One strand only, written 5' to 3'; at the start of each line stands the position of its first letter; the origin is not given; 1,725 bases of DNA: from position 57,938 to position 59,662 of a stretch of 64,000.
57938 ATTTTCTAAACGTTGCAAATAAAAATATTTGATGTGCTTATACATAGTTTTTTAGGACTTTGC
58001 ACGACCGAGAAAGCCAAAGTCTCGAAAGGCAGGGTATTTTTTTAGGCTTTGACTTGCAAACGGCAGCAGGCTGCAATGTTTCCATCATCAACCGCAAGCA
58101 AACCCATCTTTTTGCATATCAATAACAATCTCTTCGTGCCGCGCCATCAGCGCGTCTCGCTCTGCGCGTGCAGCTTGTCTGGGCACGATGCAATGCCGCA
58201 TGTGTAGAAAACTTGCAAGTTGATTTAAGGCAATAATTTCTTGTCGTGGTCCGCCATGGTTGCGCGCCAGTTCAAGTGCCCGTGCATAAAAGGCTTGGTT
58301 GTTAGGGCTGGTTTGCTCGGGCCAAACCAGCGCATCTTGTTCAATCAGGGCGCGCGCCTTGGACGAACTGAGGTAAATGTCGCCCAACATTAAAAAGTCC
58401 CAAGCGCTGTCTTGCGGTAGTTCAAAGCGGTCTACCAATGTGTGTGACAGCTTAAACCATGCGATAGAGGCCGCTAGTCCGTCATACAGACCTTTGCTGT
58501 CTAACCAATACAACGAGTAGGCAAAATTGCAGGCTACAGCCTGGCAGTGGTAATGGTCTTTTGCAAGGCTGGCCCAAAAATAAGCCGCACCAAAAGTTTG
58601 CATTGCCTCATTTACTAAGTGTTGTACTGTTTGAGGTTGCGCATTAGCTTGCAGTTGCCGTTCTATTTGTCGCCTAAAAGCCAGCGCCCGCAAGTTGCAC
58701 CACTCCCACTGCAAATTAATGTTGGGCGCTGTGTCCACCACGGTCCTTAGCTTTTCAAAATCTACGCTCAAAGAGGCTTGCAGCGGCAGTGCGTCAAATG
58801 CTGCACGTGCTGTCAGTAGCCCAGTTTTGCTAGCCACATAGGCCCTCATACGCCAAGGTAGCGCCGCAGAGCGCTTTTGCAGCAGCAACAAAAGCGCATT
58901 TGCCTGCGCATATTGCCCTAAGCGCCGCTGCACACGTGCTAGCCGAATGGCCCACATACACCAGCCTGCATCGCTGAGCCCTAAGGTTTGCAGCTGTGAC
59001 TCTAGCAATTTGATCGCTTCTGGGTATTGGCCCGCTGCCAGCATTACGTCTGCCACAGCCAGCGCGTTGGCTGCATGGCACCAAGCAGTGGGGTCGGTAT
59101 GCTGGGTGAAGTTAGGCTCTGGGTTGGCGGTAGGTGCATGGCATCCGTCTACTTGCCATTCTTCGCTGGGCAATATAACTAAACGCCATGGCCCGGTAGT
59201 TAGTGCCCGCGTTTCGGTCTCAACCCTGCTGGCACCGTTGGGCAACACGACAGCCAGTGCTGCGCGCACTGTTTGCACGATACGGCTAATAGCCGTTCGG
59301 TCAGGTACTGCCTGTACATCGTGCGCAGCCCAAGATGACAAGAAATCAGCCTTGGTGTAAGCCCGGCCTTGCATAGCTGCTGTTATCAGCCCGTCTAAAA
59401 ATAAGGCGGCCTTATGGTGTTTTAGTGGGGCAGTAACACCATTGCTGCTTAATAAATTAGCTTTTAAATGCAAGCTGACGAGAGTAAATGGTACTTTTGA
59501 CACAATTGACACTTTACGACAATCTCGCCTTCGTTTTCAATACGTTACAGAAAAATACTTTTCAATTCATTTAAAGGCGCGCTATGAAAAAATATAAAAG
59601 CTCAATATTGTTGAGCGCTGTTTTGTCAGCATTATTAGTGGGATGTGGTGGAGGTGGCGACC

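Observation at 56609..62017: Uncharacterised envelope gene cluster: three lipoproteins and a secreted protein around a winged-helix/TPR-like regulator, linked by a shared TTGACAC direct-repeat motif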

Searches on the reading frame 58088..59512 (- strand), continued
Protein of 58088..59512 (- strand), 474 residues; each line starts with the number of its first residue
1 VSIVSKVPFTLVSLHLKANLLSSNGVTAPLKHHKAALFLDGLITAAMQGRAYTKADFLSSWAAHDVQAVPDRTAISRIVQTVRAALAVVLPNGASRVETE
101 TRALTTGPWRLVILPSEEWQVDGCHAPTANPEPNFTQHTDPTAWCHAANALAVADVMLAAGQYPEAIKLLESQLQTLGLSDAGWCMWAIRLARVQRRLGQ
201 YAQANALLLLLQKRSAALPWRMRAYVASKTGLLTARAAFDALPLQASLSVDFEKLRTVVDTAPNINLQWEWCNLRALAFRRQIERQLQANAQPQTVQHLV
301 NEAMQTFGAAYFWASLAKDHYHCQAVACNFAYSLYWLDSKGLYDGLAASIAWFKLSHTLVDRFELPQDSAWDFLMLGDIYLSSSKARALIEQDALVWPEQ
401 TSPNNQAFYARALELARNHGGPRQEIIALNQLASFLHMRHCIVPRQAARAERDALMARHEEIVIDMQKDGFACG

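Call 54: search_protein_families(library=ncbifam, proteins=[L001:2470-4482:+, L013:214-2235:-, L003:258-2270:+], max_evalue=0.001)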
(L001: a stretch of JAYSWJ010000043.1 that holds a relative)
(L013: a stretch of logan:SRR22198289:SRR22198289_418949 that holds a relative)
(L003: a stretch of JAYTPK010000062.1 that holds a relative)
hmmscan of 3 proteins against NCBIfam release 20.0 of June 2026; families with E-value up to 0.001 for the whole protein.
L001:2470-4482:+ (670 aa): 10 families
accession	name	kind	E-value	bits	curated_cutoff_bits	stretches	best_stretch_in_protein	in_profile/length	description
TIGR01783.1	TonB-siderophor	subfamily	1.4e-38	133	223.5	1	77-663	34-642/649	TonB-dependent siderophore receptor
NF047944.1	FoxamRcptFoxA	equivalog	1.6e-15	56.5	1300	1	307-618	328-642/697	ferrioxamine B receptor FoxA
NF007465.0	PRK10044.1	equivalog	2e-12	46.2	803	1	319-538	366-587/726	ferrichrome porin FhuA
NF010651.0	PRK14050.1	equivalog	2e-09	36.1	884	1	330-539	388-595/730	TonB-dependent siderophore receptor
TIGR01779.1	TonB-B12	equivalog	2.7e-09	36.1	599.7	1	439-568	385-514/614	TonB-dependent vitamin B12 receptor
NF049960.1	siderphRecptFauA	equivalog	4.1e-09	35.4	900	0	445-512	489-558/727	TonB-dependent alcaligin siderophore receptor FauA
NF010650.0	PRK14049.1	equivalog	2.2e-08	32.8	904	1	329-582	370-633/729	ferrioxamine B receptor precursor protein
NF007447.0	PRK10003.1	equivalog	7.4e-08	31.2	666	1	411-512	467-563/727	ferric-rhodotorulic acid/ferric-coprogen receptor FhuE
TIGR01785.1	TonB-hemin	subfamily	0.00036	19.1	316.85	0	477-667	465-674/677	TonB-dependent heme/hemoglobin receptor family protein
NF007349.0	PRK09840.1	equivalog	0.0007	17.7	686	0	86-211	109-233/760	catecholate siderophore receptor Fiu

L013:214-2235:- (673 aa): 6 families
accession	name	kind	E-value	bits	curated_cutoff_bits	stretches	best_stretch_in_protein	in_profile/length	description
NF007465.0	PRK10044.1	equivalog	9.5e-15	53.8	803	1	385-541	433-587/726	ferrichrome porin FhuA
NF010651.0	PRK14050.1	equivalog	1.9e-12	46.2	884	1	330-539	388-592/730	TonB-dependent siderophore receptor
NF047944.1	FoxamRcptFoxA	equivalog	4.5e-12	45.1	1300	1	305-569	326-586/697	ferrioxamine B receptor FoxA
TIGR01785.1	TonB-hemin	subfamily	1.3e-05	23.9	316.85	0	25-150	1-124/677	TonB-dependent heme/hemoglobin receptor family protein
NF007349.0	PRK09840.1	equivalog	7.1e-05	21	686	1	108-231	129-252/760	catecholate siderophore receptor Fiu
NF007447.0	PRK10003.1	equivalog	0.0001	20.8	666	0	413-514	469-562/727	ferric-rhodotorulic acid/ferric-coprogen receptor FhuE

L003:258-2270:+ (670 aa): 9 families
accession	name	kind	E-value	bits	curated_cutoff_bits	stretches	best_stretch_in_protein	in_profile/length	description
TIGR01783.1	TonB-siderophor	subfamily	6.3e-39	134.1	223.5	1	42-663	2-642/649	TonB-dependent siderophore receptor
NF047944.1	FoxamRcptFoxA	equivalog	1e-14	53.8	1300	1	112-662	120-689/697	ferrioxamine B receptor FoxA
NF007465.0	PRK10044.1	equivalog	4.3e-11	41.7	803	1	319-661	366-717/726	ferrichrome porin FhuA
NF010650.0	PRK14049.1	equivalog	1.7e-10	39.8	904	1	306-610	347-666/729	ferrioxamine B receptor precursor protein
NF049960.1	siderphRecptFauA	equivalog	2.8e-07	29.4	900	1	35-237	70-268/727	TonB-dependent alcaligin siderophore receptor FauA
NF007447.0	PRK10003.1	equivalog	1.2e-06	27.1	666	0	439-535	488-581/727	ferric-rhodotorulic acid/ferric-coprogen receptor FhuE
NF010651.0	PRK14050.1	equivalog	5.7e-06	24.7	884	0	329-538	387-594/730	TonB-dependent siderophore receptor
TIGR01779.1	TonB-B12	equivalog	2.7e-05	22.9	599.7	0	439-562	385-508/614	TonB-dependent vitamin B12 receptor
TIGR01785.1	TonB-hemin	subfamily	0.00085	17.9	316.85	0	27-157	3-131/677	TonB-dependent heme/hemoglobin receptor family protein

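Call 61: search_protein_families(library=padloc, proteins=[window:58088-59512:-, L003:5045-7930:-, L007:6498-7553:-], max_evalue=0.01)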
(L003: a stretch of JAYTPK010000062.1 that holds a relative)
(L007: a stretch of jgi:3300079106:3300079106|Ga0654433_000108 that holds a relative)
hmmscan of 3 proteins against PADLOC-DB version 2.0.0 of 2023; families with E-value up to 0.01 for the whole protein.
window:58088-59512:- (474 aa): 0 families

L003:5045-7930:- (961 aa): 0 families

L007:6498-7553:- (351 aa): 0 families

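Call 81: find_encoding_contigs(protein=P0025, flank=6000, max_places=1)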
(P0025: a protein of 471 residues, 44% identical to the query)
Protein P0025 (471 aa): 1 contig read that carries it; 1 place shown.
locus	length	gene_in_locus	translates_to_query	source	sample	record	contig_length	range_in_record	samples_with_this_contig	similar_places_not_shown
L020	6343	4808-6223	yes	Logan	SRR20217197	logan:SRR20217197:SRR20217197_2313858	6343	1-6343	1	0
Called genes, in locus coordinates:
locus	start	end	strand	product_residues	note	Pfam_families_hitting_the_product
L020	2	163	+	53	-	?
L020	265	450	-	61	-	-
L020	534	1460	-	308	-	-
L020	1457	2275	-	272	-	-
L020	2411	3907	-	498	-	-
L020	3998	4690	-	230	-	-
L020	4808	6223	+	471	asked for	-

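Call 82: find_encoding_contigs(protein=P0029, flank=6000, max_places=1)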
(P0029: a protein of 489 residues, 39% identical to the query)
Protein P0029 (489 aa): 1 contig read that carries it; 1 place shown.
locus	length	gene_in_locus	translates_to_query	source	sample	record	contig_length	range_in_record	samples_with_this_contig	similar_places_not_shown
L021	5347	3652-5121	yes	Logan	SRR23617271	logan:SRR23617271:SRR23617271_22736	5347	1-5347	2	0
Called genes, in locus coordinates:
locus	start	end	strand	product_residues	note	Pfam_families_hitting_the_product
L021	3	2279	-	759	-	?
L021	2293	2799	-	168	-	-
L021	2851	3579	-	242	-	-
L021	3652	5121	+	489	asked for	-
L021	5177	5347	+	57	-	?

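Call 83: find_encoding_contigs(protein=P0012, flank=6000, max_places=1)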
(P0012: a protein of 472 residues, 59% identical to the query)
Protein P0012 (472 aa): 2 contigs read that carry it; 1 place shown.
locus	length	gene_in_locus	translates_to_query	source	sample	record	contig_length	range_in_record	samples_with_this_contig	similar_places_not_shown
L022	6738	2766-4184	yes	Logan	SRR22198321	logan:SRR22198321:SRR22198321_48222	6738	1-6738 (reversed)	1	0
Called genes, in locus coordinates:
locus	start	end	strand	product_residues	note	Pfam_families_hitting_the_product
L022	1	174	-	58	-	?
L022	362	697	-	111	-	PF02452:PemK_toxin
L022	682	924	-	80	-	-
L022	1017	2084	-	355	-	-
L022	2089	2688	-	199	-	-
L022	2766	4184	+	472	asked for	-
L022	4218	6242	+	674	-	PF00593:TonB_dep_Rec_b-barrel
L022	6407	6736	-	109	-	?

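Call 84: find_encoding_contigs(protein=P0016, flank=6000, max_places=1)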
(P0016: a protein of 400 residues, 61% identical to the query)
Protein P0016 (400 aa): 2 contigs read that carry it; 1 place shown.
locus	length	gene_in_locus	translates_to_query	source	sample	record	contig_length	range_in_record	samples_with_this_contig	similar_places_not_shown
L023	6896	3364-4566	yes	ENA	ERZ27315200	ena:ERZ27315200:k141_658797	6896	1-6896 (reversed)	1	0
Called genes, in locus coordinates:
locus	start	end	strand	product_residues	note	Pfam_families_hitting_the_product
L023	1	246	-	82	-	?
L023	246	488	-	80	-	PF04014:MazE_antitoxin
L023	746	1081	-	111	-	PF02452:PemK_toxin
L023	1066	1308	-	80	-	-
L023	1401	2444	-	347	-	-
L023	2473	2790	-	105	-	-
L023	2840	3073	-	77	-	-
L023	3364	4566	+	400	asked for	-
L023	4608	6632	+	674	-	PF00593:TonB_dep_Rec_b-barrel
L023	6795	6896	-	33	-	?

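Call 102: search_solved_structures(query=A4, max_evalue=10)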
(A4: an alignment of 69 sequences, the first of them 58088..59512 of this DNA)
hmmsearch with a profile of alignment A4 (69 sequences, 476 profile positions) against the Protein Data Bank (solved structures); distinct sequences matched with E-value up to 10: 39.
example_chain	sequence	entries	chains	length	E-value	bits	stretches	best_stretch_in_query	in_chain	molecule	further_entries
9k7u_A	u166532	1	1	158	7.6e-05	25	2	144-212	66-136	Heter-Zn2-HEHE-22A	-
2fo7_A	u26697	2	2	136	0.0014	20.7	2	153-218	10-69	SYNTHETIC CONSENSUS TPR PROTEIN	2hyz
8ch0_A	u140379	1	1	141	0.0016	20.6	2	153-218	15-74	Consensus tetratricopeptide repeat protein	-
7bqs_A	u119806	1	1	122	0.0027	19.9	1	113-221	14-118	Nomur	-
8clk_D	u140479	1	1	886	0.022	16.8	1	135-222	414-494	General transcription factor 3C polypeptide 3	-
6g70_A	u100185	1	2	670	0.053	15.6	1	157-217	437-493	Pre-mRNA-processing factor 39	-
6fuz_A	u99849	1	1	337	0.22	13.5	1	160-245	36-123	Kinesin light chain 1,Kinesin light chain 1,C-Jun-amino-terminal kinase-interacting protei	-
6fv0_A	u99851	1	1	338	0.22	13.5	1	160-245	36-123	Kinesin light chain 1,Torsin-1A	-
3ceq_A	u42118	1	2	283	0.22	13.5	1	160-243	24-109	Kinesin light chain 2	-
6swu_A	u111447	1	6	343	0.24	13.4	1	160-245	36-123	Kinesin light chain 1,Kinesin light chain 1,TPR domain of kinesin light chain 1 in complex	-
3edt_B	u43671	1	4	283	0.25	13.4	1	160-241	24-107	Kinesin light chain 2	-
3zfw_A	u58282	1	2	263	0.25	13.4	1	161-243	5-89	KINESIN LIGHT CHAIN 2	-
8upa_A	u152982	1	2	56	0.29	13.2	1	184-229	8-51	De novo designed IL-6 mimetic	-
7ai4_A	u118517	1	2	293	0.33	12.9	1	160-246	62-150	Isoform C of Kinesin light chain 1,Isoform C of Kinesin light chain 1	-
9e71_Bb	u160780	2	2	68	0.46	12.5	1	178-232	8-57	aS35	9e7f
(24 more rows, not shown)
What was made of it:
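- On TPR-repeat proteins: The family profile hits consensus TPR proteins (E=7.6e-5 to 1.6e-3, call 102).
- The family profile hits consensus TPR proteins at E=7.6e-5 (call 102).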

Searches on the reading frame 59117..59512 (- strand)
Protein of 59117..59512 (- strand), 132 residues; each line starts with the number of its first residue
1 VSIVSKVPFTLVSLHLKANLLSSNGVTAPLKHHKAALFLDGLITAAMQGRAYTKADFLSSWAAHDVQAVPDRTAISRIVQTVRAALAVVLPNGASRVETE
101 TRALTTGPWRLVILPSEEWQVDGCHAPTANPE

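Call 29: search_solved_structures(query=A3, max_evalue=10, show_alignments=3)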
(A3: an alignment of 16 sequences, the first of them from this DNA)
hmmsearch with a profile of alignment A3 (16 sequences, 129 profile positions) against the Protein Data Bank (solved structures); distinct sequences matched with E-value up to 10: 9.
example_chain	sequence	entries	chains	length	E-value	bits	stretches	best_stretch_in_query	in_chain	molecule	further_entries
2i10_A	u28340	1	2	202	0.044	16.6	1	36-95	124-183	Putative TetR transcriptional regulator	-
6zvh_i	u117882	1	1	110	0.15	14.9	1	13-68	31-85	Endothelial differentiation-related factor 1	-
9b0q_CH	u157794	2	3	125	0.19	14.5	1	13-68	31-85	Endothelial differentiation-related factor 1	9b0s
9p73_CH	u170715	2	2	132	0.21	14.4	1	13-68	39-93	Endothelial differentiation-related factor 1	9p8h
9rpv_E4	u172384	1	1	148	0.26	14.1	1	13-68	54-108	Endothelial differentiation-related factor 1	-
7o81_AU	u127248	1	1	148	0.27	14.1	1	13-68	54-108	EDF1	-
9mym_A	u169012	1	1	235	0.49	13.2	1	10-63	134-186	Izumo sperm-egg fusion protein 1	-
5b5k_A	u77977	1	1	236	0.5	13.2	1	10-63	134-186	Izumo sperm-egg fusion protein 1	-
9myl_C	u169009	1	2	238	0.51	13.1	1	10-63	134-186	Izumo sperm-egg fusion protein 1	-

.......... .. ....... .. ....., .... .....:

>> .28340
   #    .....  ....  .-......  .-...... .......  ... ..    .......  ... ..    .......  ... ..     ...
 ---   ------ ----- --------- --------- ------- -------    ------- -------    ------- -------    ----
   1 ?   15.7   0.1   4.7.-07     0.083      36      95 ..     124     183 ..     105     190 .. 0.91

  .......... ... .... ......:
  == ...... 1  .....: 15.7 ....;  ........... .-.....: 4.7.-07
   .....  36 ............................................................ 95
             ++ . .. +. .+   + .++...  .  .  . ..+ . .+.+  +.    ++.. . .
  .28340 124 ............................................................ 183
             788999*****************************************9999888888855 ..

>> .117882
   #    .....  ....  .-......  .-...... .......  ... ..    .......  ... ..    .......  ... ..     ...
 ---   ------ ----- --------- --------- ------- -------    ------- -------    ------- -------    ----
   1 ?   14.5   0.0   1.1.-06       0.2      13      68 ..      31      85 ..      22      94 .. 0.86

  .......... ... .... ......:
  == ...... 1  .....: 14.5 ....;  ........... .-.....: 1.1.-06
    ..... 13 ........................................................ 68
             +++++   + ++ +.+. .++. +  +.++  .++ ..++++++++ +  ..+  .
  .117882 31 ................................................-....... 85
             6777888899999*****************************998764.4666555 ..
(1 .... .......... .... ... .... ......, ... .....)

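Call 38: predict_structure(alignment_id=A3)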
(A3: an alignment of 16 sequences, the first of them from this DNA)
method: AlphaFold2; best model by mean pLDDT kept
length: 132 residues; sequences in the alignment: 16
mean_pLDDT: 85.4   pTM: 0.78
mean pLDDT of the five models: 85.4, 85.1, 85.0, 84.6, 82.0
residues with pLDDT >= 90: 76; 70-90: 40; 50-70: 7; < 50: 9
segments of 3 or more residues with pLDDT < 50: 125-130
pLDDT, mean of each block of 10 residues (from residue 1): 63 91 92 91 94 93 84 92 94 91 88 91 55 44
secondary structure, 60 per line:
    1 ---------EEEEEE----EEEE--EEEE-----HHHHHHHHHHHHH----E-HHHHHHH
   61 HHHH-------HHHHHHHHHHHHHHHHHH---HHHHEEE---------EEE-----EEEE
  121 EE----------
elements in order: E10-15 E20-23 E26-29 H35-47 H54-64 H72-89 H93-96 E97-99 E109-111 E117-122

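Call 42: fold_search(model_id=the predicted structure, library=pdb)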
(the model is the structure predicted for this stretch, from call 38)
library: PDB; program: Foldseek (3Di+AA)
matches with E <= 10: 168; with E <= 0.001: 0
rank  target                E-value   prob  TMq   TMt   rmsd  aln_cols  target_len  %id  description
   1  8b4d_B                4.9e-01  0.75  0.52  0.62   3.9       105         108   13  ToxR bacterial transcriptional regulator bound to 40 bp toxT promoter DNA (released 2023-08-09)
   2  6lb7_B                8.3e-01  0.09  0.21  0.12   6.2        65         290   15  Crystal structure of the Ca2+-free and Ca2+-bound MICU1-MICU2 complex (released 2020-07-15)
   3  6lb8_D                9.4e-01  0.10  0.22  0.12   8.1        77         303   14  Crystal structure of the Ca2+-free T4L-MICU1-MICU2 complex (released 2020-07-15)
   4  1ust_MODEL_1_A        1.6e+00  0.21  0.36  0.47   4.5        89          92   12  YEAST HISTONE H1 GLOBULAR DOMAIN I, HHO1P GI, SOLUTION NMR STRUCTURES (released 2004-04-01)
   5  8h7a_F                1.7e+00  0.13  0.26  0.38   6.1        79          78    8  Crystal structure of the dimer form KAT6A WH domain with its bound double stranded DNA (released 2023-01-18)
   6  2kzv_MODEL_1_A        1.8e+00  0.14  0.31  0.40   5.5        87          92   16  Solution NMR structure of CV_0373(175-257) protein from Chromobacterium violaceum, Northeast Structural Genomi (released 2010-08-25)
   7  2ma3_MODEL_1_A        1.9e+00  0.15  0.34  0.46   7.7        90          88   11  NMR solution structure of the C-terminus of the minichromosome maintenance protein MCM from Methanothermobacte (released 2014-12-31)
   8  8h7a_A                1.9e+00  0.12  0.26  0.40   6.1        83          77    8  Crystal structure of the dimer form KAT6A WH domain with its bound double stranded DNA (released 2023-01-18)
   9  3tdz_D                2.0e+00  0.14  0.31  0.45   4.7        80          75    8  N-terminal acetylation acts as an avidity enhancer within an interconnected multiprotein complex: Structure of a human (released 2011-10-12)
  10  6lb8_B                2.2e+00  0.11  0.24  0.12   5.8        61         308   13  Crystal structure of the Ca2+-free T4L-MICU1-MICU2 complex (released 2020-07-15)
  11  5izw_A                3.0e+00  0.07  0.17  0.22   7.0        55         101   16  Crystal structure of RNA editing specific factor of designer PLS-type PPR-9R protein (released 2017-03-29)
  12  9efm_J                3.2e+00  0.09  0.32  0.15   9.8        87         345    9  Cryo-EM structure of COP9 signalosome precatalytic state with neddylated cullin-1 (released 2025-12-03)
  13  7wu8_B                3.2e+00  0.04  0.20  0.27   6.9        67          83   16  Crystal structure of Harmonin-homology domain 2 (HHD2) of human RTEL1 (released 2023-08-09)
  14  7vwv_A                3.4e+00  0.09  0.32  0.46   5.1        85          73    9  The crystal structure of African swine fever virus I73R (released 2022-11-16)
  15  9deb_E                3.4e+00  0.04  0.18  0.26   9.7        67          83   12  Crystal Structure of D3-threaded (released 2025-03-26)
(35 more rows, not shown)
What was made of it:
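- On OmpR/PhoB/ToxR-type winged helix (Pfam Trans_reg_C, PF00486): The top Foldseek PDB hit is ToxR-DNA (TM 0.52/0.62, 105 columns), but its E-value of 0.49 is weak (call 42).
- Closest known: ToxR/CadC/TcpP family. Same: Best structural match of the N-domain (ToxR-DNA complex 8b4d_B, TM 0.52/0.62, call 42).
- The best PDB match of the N-domain is ToxR bound to DNA (TM 0.52/0.62 over 105 columns), followed by other winged helices (call 42). The structural match to ToxR is weak (E=0.49, call 42). The predicted N-domain topology is that of OmpR/ToxR winged helices, and the best PDB hit is a DNA-bound ToxR (calls 38, 42).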
